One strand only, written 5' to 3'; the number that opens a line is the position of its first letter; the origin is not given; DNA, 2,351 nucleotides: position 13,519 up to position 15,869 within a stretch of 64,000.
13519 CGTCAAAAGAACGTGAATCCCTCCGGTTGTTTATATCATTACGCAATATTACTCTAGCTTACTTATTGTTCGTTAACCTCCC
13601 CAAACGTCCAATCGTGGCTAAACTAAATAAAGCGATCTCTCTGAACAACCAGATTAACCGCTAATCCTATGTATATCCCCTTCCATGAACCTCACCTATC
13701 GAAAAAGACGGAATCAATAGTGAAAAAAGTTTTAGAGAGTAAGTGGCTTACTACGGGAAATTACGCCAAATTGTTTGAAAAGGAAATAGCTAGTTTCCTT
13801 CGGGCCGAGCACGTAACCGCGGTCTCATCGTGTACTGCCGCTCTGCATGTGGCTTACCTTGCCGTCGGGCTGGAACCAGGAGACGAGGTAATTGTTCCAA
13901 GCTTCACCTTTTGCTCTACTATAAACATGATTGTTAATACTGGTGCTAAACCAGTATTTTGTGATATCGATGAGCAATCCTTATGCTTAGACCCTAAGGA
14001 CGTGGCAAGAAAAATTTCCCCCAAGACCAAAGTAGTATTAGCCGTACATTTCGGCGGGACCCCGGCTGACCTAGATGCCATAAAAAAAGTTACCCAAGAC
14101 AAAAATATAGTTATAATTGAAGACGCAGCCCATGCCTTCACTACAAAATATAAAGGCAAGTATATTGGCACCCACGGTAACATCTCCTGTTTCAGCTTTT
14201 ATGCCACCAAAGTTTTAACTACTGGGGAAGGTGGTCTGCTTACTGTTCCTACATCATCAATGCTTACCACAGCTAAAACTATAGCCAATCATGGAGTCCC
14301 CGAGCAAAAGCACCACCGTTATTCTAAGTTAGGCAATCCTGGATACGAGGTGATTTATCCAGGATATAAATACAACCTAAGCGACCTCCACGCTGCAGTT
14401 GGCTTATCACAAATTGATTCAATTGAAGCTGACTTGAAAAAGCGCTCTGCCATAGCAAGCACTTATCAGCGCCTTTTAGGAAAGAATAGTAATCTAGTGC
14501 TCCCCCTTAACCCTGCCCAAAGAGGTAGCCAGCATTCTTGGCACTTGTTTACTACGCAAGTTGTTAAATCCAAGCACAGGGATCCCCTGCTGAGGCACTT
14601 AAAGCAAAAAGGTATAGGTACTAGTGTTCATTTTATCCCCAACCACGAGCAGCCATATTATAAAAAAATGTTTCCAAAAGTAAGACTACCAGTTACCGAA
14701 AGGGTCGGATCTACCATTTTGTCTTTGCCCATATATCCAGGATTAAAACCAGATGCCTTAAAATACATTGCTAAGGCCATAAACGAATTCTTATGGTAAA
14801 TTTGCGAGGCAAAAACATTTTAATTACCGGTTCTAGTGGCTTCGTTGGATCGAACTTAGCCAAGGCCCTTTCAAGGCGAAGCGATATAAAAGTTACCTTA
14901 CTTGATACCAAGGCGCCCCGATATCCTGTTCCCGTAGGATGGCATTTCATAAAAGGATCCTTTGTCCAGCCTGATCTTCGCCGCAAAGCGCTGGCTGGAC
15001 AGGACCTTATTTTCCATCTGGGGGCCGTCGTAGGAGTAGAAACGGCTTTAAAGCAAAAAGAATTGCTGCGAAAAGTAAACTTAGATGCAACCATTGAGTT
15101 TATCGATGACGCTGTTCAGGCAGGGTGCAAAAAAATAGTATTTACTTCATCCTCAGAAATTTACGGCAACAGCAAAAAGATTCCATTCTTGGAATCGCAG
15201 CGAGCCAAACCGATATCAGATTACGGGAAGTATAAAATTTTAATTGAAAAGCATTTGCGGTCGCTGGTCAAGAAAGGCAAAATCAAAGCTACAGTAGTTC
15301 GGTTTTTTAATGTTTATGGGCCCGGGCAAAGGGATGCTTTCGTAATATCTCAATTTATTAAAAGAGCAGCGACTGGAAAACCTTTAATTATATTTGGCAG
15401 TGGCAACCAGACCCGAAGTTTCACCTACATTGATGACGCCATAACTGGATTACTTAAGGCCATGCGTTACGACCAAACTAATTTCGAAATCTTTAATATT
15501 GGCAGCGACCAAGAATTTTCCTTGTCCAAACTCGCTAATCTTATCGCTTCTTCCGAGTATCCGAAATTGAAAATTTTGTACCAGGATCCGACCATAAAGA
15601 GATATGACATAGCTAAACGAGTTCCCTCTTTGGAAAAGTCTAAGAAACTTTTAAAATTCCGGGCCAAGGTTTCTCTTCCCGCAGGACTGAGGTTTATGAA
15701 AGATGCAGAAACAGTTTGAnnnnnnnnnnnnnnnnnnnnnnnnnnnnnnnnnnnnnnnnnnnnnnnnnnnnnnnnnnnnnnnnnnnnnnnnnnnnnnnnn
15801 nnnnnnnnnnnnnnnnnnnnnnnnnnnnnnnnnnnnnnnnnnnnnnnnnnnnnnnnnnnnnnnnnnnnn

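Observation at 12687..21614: Low-GC block of amino-sugar/aminocyclitol-type tailoring enzymes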

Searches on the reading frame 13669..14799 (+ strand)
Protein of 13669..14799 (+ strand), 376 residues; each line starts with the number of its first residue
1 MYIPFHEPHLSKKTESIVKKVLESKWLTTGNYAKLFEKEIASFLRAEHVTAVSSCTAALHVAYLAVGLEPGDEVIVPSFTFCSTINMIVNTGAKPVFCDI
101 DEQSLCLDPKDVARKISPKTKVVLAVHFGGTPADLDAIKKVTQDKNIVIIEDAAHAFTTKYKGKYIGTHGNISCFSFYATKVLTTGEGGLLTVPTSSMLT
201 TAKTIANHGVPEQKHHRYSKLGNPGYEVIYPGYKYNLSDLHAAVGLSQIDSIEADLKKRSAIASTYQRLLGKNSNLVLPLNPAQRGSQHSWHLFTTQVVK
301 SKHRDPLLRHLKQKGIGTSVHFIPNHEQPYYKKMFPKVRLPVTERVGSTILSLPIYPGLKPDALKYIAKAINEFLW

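Call 4: search_protein_families(library=pfam, proteins=[window:13669-14799:+], max_evalue=0.01)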
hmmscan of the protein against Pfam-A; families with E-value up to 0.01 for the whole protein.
window:13669-14799:+ (376 aa): 6 families
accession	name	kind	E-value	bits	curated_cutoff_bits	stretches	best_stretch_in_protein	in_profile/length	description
PF01041.23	DegT_DnrJ_EryC1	-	6.8e-118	394.4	19.8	1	12-371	5-359/360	DegT/DnrJ/EryC1/StrS aminotransferase family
PF00155.27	Aminotran_1_2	-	9.4e-11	41.9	19.7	1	29-156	38-189/361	Aminotransferase class I and II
PF01053.26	Cys_Met_Meta_PP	-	7.3e-08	31.8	27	1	34-154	55-175/381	Cys/Met metabolism PLP-dependent enzyme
PF00266.25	Aminotran_5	-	1.6e-06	27.8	21.5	1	36-157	48-180/371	Aminotransferase class-V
PF01276.26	OKR_DC_1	-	0.0038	16.5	27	0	37-159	72-210/417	Orn/Lys/Arg decarboxylase, major domain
PF01212.27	Beta_elim_lyase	-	0.0078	16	27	0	36-154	37-170/288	Beta-eliminating lyase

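Call 6: search_protein_families(library=ncbifam, proteins=[window:13669-14799:+], max_evalue=0.01)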
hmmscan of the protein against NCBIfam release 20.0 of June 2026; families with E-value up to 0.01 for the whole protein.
window:13669-14799:+ (376 aa): 38 families (the best 25 are shown)
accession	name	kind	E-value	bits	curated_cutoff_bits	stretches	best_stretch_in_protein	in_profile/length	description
NF008658.2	PRK11658.1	equivalog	2.3e-102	342.5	631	1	2-374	4-376/379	UDP-4-amino-4-deoxy-L-arabinose aminotransferase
TIGR03588.1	PseC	equivalog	2.4e-97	326.2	423.5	1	3-374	2-379/380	UDP-4-amino-4,6-dideoxy-N-acetyl-beta-L-altrosamine transaminase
NF008687.0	PRK11706.1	equivalog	4.9e-81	272.4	375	1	3-374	2-373/375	dTDP-4-amino-4,6-dideoxygalactose transaminase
TIGR04181.1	NHT_00031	hypoth_equivalog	2.8e-70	237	420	1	3-354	1-357/359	LegC family aminotransferase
TIGR02379.1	ECA_wecE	subfamily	8.7e-62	209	434.85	1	3-374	2-374/376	dTDP-4-amino-4,6-dideoxy-D-glucose transaminase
NF011936.0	PRK15407.1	equivalog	2.1e-56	191.5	423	1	14-375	49-436/440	lipopolysaccharide biosynthesis protein RfbH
TIGR04427.1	PLP_DesI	equivalog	1.6e-52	179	650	1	17-370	37-378/390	dTDP-4-dehydro-6-deoxyglucose aminotransferase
NF005817.0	PRK07683.1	equivalog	7.2e-10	38.1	575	1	49-155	92-203/387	aminotransferase A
NF005305.0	PRK06836.1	equivalog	1.2e-07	31.4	376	1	33-124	85-175/396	pyridoxal phosphate-dependent aminotransferase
NF004975.0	PRK06348.1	equivalog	2.2e-07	30.2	549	1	35-155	78-204/384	pyridoxal phosphate-dependent aminotransferase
NF009079.0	PRK12414.1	subfamily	2.7e-07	30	481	1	46-154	90-203/384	methionine aminotransferase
NF041364.1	GntC_guanitoxin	equivalog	3.4e-07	29.5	415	1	43-159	57-180/356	guanitoxin biosynthesis PLP-dependent (S)-gamma-hydroxy-L-arginine cyclodehydratase GntC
NF006230.0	PRK08363.1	equivalog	5.9e-07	28.6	534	1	45-167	92-219/398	alanine aminotransferase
NF006569.0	PRK09082.1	subfamily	1.1e-06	28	420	1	46-153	91-203/386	methionine aminotransferase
NF005816.0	PRK07682.1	equivalog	1.2e-06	27.5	620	1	52-166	96-215/390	aminotransferase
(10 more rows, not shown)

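Call 7: find_encoding_contigs(protein=window:13669-14799:+, flank=10000, max_places=8)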
Protein window:13669-14799:+ (376 aa): no gene with exactly this product is on record in the collection.

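Call 56: search_solved_structures(query=window:13669-14799:+, max_evalue=1e-40)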
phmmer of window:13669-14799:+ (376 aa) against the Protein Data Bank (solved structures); distinct sequences matched with E-value up to 1e-40: 29.
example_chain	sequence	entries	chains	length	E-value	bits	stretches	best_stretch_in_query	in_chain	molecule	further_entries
8sng_A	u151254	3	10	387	1.2e-81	278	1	2-372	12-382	UDP-4-amino-4-deoxy-L-arabinose--oxoglutarate aminotransferase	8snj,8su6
1mdo_A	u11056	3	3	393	2.6e-81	276.9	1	2-368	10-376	ArnB aminotransferase | UDP-4-amino-4-deoxy-L-arabinose--oxoglutarate aminotransferase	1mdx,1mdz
4oca_A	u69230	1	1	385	1.7e-80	274.3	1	2-368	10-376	UDP-4-amino-4-deoxy-L-arabinose--oxoglutarate aminotransferase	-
7b0d_A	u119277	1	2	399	8.7e-65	222.6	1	10-376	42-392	Glutamine--scyllo-inositol transaminase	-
7n63_A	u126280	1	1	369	6.3e-56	193.4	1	13-375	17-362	Putative aminotransferase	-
3frk_A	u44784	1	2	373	1.1e-54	189.3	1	18-373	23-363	QdtB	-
7b0m_AAA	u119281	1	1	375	1.3e-54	189.1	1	7-333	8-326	Sugar aminotransferase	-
3bn1_A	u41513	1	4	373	1.9e-53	185.3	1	8-373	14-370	Perosamine synthetase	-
4lc3_A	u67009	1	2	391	2e-53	185.2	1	2-373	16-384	Putative UDP-4-amino-4-deoxy-l-arabinose--oxoglutarate aminotransferase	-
3dr7_A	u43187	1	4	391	2.3e-53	185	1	8-373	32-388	Putative perosamine synthetase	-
3dr4_A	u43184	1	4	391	1.5e-52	182.3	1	8-373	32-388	Putative perosamine synthetase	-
5uid_A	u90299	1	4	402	7.5e-50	173.4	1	6-362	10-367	Aminotransferase TlmJ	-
5u1z_A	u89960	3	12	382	7.7e-48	166.8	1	18-373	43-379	Putative aminotransferase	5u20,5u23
2oga_A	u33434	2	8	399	1.1e-47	166.3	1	10-372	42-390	Transaminase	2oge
5u21_A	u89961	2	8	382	3.1e-47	164.8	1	18-373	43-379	Putative aminotransferase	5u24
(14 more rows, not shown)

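Call 87: search_protein_families(library=padloc, proteins=[window:13669-14799:+], max_evalue=0.001)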
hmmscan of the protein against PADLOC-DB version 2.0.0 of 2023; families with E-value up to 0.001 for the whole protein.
window:13669-14799:+ (376 aa): 0 families

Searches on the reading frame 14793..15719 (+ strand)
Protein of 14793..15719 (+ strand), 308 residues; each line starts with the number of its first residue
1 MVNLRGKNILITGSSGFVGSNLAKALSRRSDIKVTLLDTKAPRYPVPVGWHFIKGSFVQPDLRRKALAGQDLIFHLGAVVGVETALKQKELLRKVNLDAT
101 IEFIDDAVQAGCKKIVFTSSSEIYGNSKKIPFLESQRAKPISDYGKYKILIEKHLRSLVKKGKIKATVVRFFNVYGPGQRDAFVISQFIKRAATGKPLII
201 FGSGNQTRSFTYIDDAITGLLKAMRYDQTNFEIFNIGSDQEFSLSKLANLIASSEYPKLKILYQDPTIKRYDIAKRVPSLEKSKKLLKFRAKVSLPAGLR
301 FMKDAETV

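Call 4: search_protein_families(library=pfam, proteins=[window:14793-15719:+], max_evalue=0.01)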
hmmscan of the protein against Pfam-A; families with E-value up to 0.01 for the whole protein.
window:14793-15719:+ (308 aa): 7 families
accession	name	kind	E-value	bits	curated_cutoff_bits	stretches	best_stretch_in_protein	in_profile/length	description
PF01370.27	Epimerase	-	5.4e-48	163.9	20.9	1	9-237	1-240/240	NAD dependent epimerase/dehydratase family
PF16363.11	GDP_Man_Dehyd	-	5.6e-32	111.9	27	1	10-301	1-331/332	GDP-mannose 4,6 dehydratase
PF04321.23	RmlD_sub_bind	-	3e-17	63.1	27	1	8-253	2-229/287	RmlD substrate binding domain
PF01073.25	3Beta_HSD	-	6.6e-17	61.9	22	1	10-216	1-221/280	3-beta hydroxysteroid dehydrogenase/isomerase family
PF02719.21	Polysacc_synt_2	-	2.3e-09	37.3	20.2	1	68-251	74-243/293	Polysaccharide biosynthesis protein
PF13460.12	NAD_binding_10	-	1.1e-08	35.6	27.2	1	13-170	1-142/184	NAD(P)H-binding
PF07993.18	NAD_binding_4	-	8.4e-08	32.1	20.1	1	67-178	86-211/258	Male sterility protein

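Call 6: search_protein_families(library=ncbifam, proteins=[window:14793-15719:+], max_evalue=0.01)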
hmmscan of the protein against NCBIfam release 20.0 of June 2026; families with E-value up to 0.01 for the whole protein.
window:14793-15719:+ (308 aa): 32 families (the best 25 are shown)
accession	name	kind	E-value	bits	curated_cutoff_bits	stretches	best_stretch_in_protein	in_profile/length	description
TIGR04180.1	EDH_00030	hypoth_equivalog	1.2e-37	129.7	475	1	9-291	1-294/297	NAD-dependent 4,6-dehydratase LegB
TIGR01179.1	galE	equivalog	5.3e-30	104.4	262.3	1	8-294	1-312/332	UDP-glucose 4-epimerase GalE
TIGR02197.1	heptose_epim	equivalog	6.8e-29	101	274.6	1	9-254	1-259/316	ADP-glyceromanno-heptose 6-epimerase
TIGR01181.1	dTDP_gluc_dehyt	equivalog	5e-24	85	365.1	1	8-251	1-257/321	dTDP-glucose 4,6-dehydratase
NF008872.0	PRK11908.1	equivalog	4.4e-22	78.6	294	1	7-300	2-329/349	bifunctional UDP-4-keto-pentose/UDP-xylose synthase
NF005998.1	PRK08125.1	equivalog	1.8e-18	66.3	777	1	5-295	314-638/649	bifunctional UDP-4-amino-4-deoxy-L-arabinose formyltransferase/UDP-glucuronic acid oxidase ArnA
NF011728.1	PRK15181.1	equivalog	1.2e-17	64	760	1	6-252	15-279/348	Vi polysaccharide biosynthesis UDP-N-acetylglucosaminuronic acid C-4 epimerase TviC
TIGR03466.1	HpnA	hypoth_equivalog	1.3e-16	60.4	367.65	1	8-193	2-189/327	hopanoid-associated sugar epimerase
NF043036.1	ErythonDh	equivalog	3.1e-16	59.5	325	1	8-174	2-179/321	D-erythronate dehydrogenase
NF042423.1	oxyalk_red_Shew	equivalog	3.3e-16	59.3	580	1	6-243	8-245/331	2-alkyl-3-oxoalkanoate reductase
TIGR01214.1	rmlD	equivalog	1.7e-15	56.9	224.05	1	9-252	2-223/285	dTDP-4-dehydrorhamnose reductase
NF042422.1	oxyalk_red_OleD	equivalog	2.3e-15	56.8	580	1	8-224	2-215/329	2-alkyl-3-oxoalkanoate reductase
NF008360.0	PRK11150.1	equivalog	2.5e-15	56.5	452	1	9-250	2-249/310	ADP-glyceromanno-heptose 6-epimerase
NF007956.0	PRK10675.1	subfamily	1.3e-14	54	394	1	8-177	2-183/338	UDP-glucose 4-epimerase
NF047837.1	UDPAcbARedWbcJ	equivalog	1.1e-12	47.5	500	1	8-251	2-211/372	UDP-2-acetamido-2,6-beta-L-arabino-hexul-4-ose reductase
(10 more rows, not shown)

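Call 24: search_solved_structures(query=window:14793-15719:+, max_evalue=1e-10)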
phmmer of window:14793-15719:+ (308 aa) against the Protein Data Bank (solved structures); distinct sequences matched with E-value up to 1e-10: 80 (the best 60 are shown).
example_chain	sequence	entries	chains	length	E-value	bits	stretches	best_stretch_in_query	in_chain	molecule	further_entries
8vr2_A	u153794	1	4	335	1.4e-33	119.8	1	1-300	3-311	NAD-dependent epimerase/dehydratase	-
4zrm_A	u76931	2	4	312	3.4e-32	115.2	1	7-301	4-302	UDP-glucose 4-epimerase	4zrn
6kv9_A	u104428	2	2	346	1.5e-31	113.1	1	5-300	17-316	MoeE5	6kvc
6wjb_A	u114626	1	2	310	5.2e-31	111.4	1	6-247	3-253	NAD-dependent epimerase/dehydratase family protein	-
6wj9_A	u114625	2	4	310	4.9e-30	108.2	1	6-247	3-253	NAD-dependent epimerase/dehydratase family protein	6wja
3ehe_A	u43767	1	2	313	2.6e-29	105.8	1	9-285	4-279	UDP-glucose 4-epimerase (GalE-1)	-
6dnt_A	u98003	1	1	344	3e-29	105.6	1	4-265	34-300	NAD-dependent epimerase/dehydratase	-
6zl6_A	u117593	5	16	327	3.8e-29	105.2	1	8-253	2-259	Epimerase domain-containing protein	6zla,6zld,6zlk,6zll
6zlj_A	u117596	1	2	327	1.4e-28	103.4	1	8-253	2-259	Epimerase domain-containing protein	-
8rdg_A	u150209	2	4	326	7.2e-28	101.1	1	8-253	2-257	SDR family NAD(P)-dependent oxidoreductase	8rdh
8rdi_A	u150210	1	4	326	2.6e-27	99.2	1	8-253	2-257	SDR family NAD(P)-dependent oxidoreductase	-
6pmh_A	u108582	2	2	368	7.1e-27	97.8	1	6-300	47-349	UDP-glucose 4-epimerase related protein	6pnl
3vps_A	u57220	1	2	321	4.8e-26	95.1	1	7-264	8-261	NAD-dependent epimerase/dehydratase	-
4lk3_A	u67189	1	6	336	1e-25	94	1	7-300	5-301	UDP-glucuronic acid decarboxylase 1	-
4gll_A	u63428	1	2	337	1.7e-25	93.3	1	7-300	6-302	UDP-glucuronic acid decarboxylase 1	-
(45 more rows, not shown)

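Call 87: search_protein_families(library=padloc, proteins=[window:14793-15719:+], max_evalue=0.001)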
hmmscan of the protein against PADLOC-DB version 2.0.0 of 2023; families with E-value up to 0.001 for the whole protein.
window:14793-15719:+ (308 aa): 0 families
